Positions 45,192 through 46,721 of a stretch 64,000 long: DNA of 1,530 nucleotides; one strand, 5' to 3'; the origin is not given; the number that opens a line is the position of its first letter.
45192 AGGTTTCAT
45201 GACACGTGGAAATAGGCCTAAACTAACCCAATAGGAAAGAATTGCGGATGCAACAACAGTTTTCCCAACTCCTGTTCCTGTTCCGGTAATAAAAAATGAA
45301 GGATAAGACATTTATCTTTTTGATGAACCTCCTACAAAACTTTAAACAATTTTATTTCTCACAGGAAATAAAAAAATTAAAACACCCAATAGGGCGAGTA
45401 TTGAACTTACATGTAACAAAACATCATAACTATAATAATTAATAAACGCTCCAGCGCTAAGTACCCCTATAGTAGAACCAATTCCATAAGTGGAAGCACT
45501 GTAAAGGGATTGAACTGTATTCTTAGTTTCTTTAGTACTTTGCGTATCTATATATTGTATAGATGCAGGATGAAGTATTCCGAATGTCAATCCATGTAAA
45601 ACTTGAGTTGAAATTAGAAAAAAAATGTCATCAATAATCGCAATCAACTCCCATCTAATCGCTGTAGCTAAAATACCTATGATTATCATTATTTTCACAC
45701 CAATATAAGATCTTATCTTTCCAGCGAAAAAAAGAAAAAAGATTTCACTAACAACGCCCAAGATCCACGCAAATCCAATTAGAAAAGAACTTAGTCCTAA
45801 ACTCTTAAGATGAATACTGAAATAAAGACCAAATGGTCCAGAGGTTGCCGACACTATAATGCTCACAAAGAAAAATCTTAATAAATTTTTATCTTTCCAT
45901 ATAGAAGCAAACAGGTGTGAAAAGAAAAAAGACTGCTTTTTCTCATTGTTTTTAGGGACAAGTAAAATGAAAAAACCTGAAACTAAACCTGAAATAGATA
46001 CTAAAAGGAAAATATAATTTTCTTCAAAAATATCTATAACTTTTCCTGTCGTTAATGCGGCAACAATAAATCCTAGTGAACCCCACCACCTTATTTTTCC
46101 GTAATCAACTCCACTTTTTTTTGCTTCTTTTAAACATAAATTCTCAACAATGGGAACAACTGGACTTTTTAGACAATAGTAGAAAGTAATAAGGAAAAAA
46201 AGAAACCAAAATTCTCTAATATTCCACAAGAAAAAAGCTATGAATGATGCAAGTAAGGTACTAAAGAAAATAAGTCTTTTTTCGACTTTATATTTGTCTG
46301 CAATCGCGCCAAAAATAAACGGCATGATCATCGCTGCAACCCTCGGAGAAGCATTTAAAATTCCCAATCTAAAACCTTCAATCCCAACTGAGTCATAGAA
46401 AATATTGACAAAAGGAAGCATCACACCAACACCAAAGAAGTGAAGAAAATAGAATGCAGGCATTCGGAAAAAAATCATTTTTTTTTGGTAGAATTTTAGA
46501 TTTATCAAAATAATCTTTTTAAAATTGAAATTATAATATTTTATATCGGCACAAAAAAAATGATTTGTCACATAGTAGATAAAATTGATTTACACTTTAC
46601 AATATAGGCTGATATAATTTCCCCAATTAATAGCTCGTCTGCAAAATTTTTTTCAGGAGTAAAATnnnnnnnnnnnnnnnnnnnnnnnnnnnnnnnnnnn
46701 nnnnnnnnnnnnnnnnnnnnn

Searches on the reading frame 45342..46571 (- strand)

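Call 23: search_protein_families(library=ncbifam, proteins=[window:45342-46571:-])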
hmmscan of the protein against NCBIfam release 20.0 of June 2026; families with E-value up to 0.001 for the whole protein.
window:45342-46571:- (409 aa): 11 families
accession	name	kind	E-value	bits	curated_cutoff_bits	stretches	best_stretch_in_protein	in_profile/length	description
NF008346.0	PRK11128.1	equivalog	4.1e-51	174.3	259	1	40-399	12-374/383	3-phenylpropionate MFS transporter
TIGR00902.1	2A0127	subfamily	1.3e-42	146.4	698.9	1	40-397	12-372/388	3-phenylpropionate MFS transporter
NF037955.1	mfs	subfamily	1.3e-34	119.8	100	1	36-379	1-347/366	MFS transporter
TIGR00899.1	2A0120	subfamily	6.7e-32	111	522.3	1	39-401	4-371/375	sugar efflux transporter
TIGR00889.1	2A0110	subfamily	1.7e-21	76.8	446.1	1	36-400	6-392/418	nucleoside permease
NF007077.0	PRK09528.1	subfamily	1e-17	63.8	429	1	27-393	6-393/421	galactoside permease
TIGR00882.1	2A0105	subfamily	9.5e-12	44.5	220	1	34-382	4-373/396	oligosaccharide MFS transporter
NF041040.1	FslB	exception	7.2e-07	28.5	600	1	239-404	21-186/417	rhizoferrin export MFS transporter FslB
NF053757.1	BclibactTpBcbE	equivalog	8.8e-06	24.9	600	1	182-406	158-391/394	bacillibactin exporter BcbE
TIGR00880.1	2_A_01_02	superfamily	3.3e-05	24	131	1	82-206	9-138/141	multidrug resistance protein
NF008650.1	PRK11646.1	equivalog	0.00031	19.9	469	1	254-395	37-176/400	multidrug efflux MFS transporter MdtH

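Call 39: search_protein_families(library=pfam, proteins=[window:45342-46571:-], max_evalue=0.01)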
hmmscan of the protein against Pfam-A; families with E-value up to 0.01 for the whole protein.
window:45342-46571:- (409 aa): 4 families
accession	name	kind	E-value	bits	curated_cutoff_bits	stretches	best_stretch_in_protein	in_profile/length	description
PF12832.13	MFS_1_like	-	6.8e-68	229.8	25.2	1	36-382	3-367/373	MFS_1 like family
PF03825.22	Nuc_H_symport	-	2.8e-27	96.2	25.9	1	35-398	5-383/400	Nucleoside H+ symporter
PF07690.21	MFS_1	-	2.6e-25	89.5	33.4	2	234-405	2-175/347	Major Facilitator Superfamily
PF01306.25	LacY_symp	-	3.9e-11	42.8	24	1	28-402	3-398/413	LacY proton/sugar symporter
